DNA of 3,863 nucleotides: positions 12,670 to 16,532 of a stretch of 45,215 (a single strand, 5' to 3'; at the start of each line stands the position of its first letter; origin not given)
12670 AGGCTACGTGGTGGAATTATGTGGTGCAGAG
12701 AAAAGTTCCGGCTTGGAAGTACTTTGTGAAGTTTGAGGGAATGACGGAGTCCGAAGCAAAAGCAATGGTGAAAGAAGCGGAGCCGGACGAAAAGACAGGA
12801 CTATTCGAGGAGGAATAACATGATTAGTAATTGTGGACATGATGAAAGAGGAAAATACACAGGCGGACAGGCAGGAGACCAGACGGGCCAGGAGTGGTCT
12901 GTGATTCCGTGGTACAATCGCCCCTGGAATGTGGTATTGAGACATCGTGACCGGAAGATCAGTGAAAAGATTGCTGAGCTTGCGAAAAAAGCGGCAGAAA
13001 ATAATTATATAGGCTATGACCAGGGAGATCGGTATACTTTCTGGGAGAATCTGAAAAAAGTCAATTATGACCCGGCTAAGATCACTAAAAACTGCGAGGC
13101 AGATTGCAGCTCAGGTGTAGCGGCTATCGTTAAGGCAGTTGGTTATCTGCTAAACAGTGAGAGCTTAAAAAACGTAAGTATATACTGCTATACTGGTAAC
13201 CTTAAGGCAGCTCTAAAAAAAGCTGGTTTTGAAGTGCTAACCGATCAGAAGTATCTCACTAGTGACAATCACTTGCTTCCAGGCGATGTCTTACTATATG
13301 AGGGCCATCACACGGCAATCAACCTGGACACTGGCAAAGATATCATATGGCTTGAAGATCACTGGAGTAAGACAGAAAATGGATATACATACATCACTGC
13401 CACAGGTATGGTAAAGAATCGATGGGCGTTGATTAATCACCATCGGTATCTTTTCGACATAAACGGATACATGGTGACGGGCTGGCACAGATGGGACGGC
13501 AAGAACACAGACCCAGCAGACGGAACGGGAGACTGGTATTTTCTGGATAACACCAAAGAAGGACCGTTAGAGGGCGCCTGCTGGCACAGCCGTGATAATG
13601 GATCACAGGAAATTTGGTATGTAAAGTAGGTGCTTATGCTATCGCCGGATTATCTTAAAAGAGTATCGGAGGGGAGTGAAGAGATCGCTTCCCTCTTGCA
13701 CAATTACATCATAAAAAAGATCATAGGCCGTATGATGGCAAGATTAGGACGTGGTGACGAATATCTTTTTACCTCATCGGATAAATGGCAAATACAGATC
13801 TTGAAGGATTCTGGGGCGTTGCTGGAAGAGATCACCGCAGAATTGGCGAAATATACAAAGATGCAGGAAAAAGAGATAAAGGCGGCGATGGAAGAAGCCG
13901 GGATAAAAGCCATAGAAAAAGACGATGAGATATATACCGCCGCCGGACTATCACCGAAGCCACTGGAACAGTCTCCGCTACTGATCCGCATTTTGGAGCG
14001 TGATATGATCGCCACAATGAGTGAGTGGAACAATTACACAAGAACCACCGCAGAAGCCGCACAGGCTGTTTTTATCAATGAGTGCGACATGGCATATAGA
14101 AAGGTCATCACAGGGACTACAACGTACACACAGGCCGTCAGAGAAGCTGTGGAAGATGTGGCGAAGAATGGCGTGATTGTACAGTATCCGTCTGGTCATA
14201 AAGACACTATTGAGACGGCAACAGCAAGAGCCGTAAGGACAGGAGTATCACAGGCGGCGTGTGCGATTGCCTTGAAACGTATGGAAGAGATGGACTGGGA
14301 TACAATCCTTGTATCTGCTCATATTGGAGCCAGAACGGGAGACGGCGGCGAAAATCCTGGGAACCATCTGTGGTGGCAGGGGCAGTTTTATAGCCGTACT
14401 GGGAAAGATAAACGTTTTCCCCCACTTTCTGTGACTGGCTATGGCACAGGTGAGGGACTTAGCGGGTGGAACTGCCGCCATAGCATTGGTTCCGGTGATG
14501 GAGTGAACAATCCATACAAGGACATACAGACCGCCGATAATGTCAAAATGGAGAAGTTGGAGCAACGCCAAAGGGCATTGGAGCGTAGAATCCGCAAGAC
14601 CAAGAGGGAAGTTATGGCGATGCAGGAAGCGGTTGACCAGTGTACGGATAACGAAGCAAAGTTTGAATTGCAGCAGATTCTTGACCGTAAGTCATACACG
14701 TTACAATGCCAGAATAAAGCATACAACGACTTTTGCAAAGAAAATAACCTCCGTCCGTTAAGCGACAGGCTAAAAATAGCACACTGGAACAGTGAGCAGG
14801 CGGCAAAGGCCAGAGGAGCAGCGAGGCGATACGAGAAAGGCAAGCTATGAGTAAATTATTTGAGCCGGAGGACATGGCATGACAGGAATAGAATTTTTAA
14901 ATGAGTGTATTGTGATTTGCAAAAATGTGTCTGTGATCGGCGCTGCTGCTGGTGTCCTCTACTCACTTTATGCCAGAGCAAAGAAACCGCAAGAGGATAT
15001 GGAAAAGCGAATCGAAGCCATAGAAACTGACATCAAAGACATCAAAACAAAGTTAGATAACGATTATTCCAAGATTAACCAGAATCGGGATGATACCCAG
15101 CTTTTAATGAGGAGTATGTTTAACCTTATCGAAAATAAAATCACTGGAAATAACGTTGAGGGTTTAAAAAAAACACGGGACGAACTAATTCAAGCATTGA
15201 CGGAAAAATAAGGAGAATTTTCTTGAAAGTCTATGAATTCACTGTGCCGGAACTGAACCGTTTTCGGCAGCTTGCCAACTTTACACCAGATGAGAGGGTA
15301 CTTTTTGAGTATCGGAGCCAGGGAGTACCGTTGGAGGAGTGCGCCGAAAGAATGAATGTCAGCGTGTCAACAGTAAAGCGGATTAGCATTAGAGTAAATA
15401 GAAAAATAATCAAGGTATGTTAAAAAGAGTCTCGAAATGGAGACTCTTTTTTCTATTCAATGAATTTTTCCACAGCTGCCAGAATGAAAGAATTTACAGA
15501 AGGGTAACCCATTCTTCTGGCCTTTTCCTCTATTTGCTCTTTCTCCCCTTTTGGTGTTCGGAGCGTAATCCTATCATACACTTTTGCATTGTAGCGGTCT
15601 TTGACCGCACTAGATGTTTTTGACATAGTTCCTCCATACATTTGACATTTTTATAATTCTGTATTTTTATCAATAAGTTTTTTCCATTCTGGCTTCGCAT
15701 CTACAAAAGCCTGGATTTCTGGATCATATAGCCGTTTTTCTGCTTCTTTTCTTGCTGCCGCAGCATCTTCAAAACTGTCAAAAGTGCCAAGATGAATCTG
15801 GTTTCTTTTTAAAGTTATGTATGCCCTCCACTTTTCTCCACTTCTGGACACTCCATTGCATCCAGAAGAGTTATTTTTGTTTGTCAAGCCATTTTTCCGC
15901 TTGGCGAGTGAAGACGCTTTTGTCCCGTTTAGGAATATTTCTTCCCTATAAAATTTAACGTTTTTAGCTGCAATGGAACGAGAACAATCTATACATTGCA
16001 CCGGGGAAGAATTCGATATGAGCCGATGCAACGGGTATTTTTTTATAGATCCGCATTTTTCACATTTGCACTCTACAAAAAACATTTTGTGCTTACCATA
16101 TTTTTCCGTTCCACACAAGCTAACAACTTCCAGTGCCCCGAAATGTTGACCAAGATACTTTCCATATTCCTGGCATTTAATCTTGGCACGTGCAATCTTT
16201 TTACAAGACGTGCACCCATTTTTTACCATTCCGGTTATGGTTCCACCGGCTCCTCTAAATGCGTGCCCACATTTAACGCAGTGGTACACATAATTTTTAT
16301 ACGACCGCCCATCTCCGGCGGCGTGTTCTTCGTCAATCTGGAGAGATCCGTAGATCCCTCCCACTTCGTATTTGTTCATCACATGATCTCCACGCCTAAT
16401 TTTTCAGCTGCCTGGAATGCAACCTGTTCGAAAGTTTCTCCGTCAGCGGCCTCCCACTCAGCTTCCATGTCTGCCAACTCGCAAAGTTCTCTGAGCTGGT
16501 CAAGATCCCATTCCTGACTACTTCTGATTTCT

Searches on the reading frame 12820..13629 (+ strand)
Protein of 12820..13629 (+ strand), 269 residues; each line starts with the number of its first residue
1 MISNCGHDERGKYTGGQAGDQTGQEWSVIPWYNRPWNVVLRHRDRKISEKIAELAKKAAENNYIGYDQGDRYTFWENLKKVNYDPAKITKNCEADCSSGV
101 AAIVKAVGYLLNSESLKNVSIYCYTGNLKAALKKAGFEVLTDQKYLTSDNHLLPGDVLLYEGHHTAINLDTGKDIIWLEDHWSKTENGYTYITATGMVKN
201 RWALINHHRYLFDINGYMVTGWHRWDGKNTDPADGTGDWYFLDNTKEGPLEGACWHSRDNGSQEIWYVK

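Call 63: search_protein_families(library=pfam, proteins=[window:12820-13629:+], max_evalue=0.01)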
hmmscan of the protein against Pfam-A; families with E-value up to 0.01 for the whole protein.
window:12820-13629:+ (269 aa): 2 families
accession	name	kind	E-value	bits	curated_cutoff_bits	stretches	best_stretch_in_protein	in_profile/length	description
PF25309.1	ELLD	-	3.7e-76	255.3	27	1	2-173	1-173/175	Endolysin-like domain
PF19127.6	Choline_bind_3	-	0.0042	17.5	27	0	202-223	4-25/47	Choline-binding repeat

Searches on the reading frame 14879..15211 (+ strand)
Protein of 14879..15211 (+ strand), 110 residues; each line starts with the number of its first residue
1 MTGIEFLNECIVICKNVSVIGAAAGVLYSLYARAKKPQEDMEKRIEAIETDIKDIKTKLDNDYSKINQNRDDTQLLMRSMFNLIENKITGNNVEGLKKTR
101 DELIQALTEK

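Call 12: search_protein_families(library=ncbifam, proteins=[window:14879-15211:+], max_evalue=1)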
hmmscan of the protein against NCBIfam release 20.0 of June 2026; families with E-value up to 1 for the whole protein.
window:14879-15211:+ (110 aa): 2 families
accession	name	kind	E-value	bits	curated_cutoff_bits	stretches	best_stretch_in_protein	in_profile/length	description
TIGR01966.1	RNasePH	equivalog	0.074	12.2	141.5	1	27-103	140-216/236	ribonuclease PH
NF005411.0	PRK06975.1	equivalog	0.092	11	414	1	17-70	334-387/660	fused uroporphyrinogen-III synthase HemD/membrane protein HemX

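Call 31: search_protein_families(library=pfam, proteins=[window:14879-15211:+], max_evalue=0.1)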
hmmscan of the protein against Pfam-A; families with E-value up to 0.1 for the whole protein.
window:14879-15211:+ (110 aa): 6 families
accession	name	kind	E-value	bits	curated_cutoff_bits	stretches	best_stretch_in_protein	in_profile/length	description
PF24073.1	DUF7365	-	0.00094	19.7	27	1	27-101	24-95/101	Coiled-coil region of unknown function (DUF7365)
PF10186.14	ATG14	-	0.0079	15.8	33.2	1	33-105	66-137/347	Vacuolar sorting 38 and autophagy-related subunit 14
PF03938.19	OmpH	-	0.012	16.2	32.4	1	28-109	11-98/141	Outer membrane protein (OmpH-like)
PF04108.17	ATG17_like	-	0.012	15.6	43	1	26-78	120-176/355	Autophagy protein ATG17-like domain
PF16326.10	ABC_tran_CTD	-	0.046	14.4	32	1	35-66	7-43/69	ABC transporter C-terminal domain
PF07075.17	NamZ_N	-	0.06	13.2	26.9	1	27-55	61-89/203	Exo-beta-N-acetylmuramidase NamZ, N-terminal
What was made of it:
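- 14879..15211 (+): g110: 110-aa protein with an N-terminal TM helix (residues 11-27) and a coiled coil. Its architecture is XhlA/FtsL/LysB-like. It is a conserved companion upstream of the module. Pfam gives only coiled-coil noise (call 31).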

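Call 64: search_protein_families(library=phrogs, proteins=[window:14879-15211:+], max_evalue=0.001)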
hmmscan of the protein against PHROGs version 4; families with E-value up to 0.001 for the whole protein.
window:14879-15211:+ (110 aa): 3 families
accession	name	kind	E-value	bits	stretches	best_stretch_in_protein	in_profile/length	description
phrog_1863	-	unknown function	9.6e-05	23.2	1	17-69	8-70/97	-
phrog_1009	-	unknown function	0.00095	20.2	0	17-74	15-68/103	-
phrog_3556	-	unknown function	0.00096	19.3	0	39-86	170-217/276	-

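Call 73: search_protein_families(library=padloc, proteins=[window:14879-15211:+], max_evalue=0.1)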
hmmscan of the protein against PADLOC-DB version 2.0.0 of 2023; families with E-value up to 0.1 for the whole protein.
window:14879-15211:+ (110 aa): 0 families

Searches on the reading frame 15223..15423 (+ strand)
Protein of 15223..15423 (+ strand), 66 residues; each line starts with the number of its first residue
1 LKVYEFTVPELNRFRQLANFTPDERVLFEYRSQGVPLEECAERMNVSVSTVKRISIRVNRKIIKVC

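Call 12: search_protein_families(library=ncbifam, proteins=[window:15223-15423:+], max_evalue=1)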
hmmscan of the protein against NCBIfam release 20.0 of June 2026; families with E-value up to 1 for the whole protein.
window:15223-15423:+ (66 aa): 11 families
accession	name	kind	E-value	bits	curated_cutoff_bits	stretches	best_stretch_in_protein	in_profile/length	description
TIGR02937.1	sigma70-ECF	superfamily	3.9e-06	26.6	42.9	1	17-62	115-161/165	sigma-70 family RNA polymerase sigma factor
TIGR02985.1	Sig70_bacteroi1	subfamily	0.004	17.4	126.4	1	18-53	113-149/162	RNA polymerase sigma-70 factor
TIGR02999.1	Sig-70_X6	subfamily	0.013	15.4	126.15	1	14-53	129-169/183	ECF-type sigma factor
NF040749.1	tetrathio_RR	equivalog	0.017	14.9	290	1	17-62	131-176/191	tetrathionate respiration response regulator TtrR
NF007213.0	PRK09635.1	equivalog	0.027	13.6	317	1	17-63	116-163/290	RNA polymerase sigma factor SigI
NF048019.1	IS256_Zn_var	equivalog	0.038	13.2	150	1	13-60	28-75/304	IS256 family transposase, variant Zn-binding type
NF010500.0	PRK13919.1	subfamily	0.041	14.1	226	1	15-62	131-179/186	putative RNA polymerase sigma E protein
NF005385.0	PRK06930.1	subfamily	0.049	13.3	136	1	19-64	114-160/170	positive control sigma-like factor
NF007935.0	PRK10651.1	equivalog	0.078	12.1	250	1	15-58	151-194/216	two-component system response regulator NarL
NF008548.0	PRK11475.1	equivalog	0.087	12.3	176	1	15-52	130-167/207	DNA-binding transcriptional activator BglJ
TIGR02984.1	Sig-70_plancto1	subfamily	0.16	11.5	183.75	1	16-58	137-180/189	RNA polymerase sigma-70 factor, Planctomycetaceae-specific subfamily 1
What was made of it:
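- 15223..15423 (+): g66: 66-aa sigma-70 region-4 / LuxR-type HTH protein. Candidate activator of the module promoter. TIGR02937 E = 3.9e-6, aligned to region 4 (call 12).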

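Call 64: search_protein_families(library=phrogs, proteins=[window:15223-15423:+], max_evalue=0.001)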
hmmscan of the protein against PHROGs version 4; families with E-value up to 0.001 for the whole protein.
window:15223-15423:+ (66 aa): 2 families
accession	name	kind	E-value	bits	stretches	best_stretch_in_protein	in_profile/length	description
phrog_1190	-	transcription regulation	7.6e-06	26.8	1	17-63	109-156/167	RNA polymerase sigma factor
phrog_1740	-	transcription regulation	0.0005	19.7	1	17-62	166-212/567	RNA polymerase sigma factor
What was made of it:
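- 15223..15423 (+): PHROG 1190 'RNA polymerase sigma factor' (call 64).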

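Call 73: search_protein_families(library=padloc, proteins=[window:15223-15423:+], max_evalue=0.1)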
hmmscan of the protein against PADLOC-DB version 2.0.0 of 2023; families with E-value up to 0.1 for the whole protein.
window:15223-15423:+ (66 aa): 0 families

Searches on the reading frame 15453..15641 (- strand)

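Call 64: search_protein_families(library=phrogs, proteins=[window:15453-15641:-], max_evalue=0.001)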
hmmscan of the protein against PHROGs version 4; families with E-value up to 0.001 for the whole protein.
window:15453-15641:- (62 aa): 4 families
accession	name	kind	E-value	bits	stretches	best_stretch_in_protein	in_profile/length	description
phrog_13890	-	unknown function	4.2e-17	62.9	1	11-59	6-53/73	-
phrog_582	-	transcription regulation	5.6e-05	24.4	1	7-62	42-96/105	Arc-like repressor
phrog_2685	-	other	0.0008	20.8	1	15-62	11-57/161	partition protein ATPase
phrog_1287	-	unknown function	0.00084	20.8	1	18-58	5-44/115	-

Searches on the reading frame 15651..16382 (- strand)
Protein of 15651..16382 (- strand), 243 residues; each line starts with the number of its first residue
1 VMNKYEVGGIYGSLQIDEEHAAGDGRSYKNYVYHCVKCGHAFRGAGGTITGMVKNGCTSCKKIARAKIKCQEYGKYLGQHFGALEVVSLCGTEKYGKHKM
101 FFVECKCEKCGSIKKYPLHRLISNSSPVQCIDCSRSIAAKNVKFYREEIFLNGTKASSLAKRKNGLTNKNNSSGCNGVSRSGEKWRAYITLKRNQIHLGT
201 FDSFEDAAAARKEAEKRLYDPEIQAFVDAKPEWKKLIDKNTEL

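Call 12: search_protein_families(library=ncbifam, proteins=[window:15651-16382:-], max_evalue=1)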
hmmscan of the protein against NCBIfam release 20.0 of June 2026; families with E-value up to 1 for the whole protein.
window:15651-16382:- (243 aa): 1 family
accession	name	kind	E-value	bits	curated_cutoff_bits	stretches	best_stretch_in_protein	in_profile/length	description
NF047912.1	ECs_2282_CxxC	subfamily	0.41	10.6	37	0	104-140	2-40/60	ECs_2282 family putative zinc-binding protein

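Call 63: search_protein_families(library=pfam, proteins=[window:15651-16382:-], max_evalue=0.01)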
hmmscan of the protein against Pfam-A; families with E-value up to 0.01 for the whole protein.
window:15651-16382:- (243 aa): 1 family
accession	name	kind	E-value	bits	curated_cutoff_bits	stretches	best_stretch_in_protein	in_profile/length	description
PF09723.15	Zn_ribbon_8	-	0.00034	21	34.4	0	31-62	4-34/41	Zinc ribbon domain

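Call 73: search_protein_families(library=padloc, proteins=[window:15651-16382:-], max_evalue=0.1)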
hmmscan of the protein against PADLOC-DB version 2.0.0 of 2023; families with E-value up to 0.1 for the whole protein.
window:15651-16382:- (243 aa): 0 families
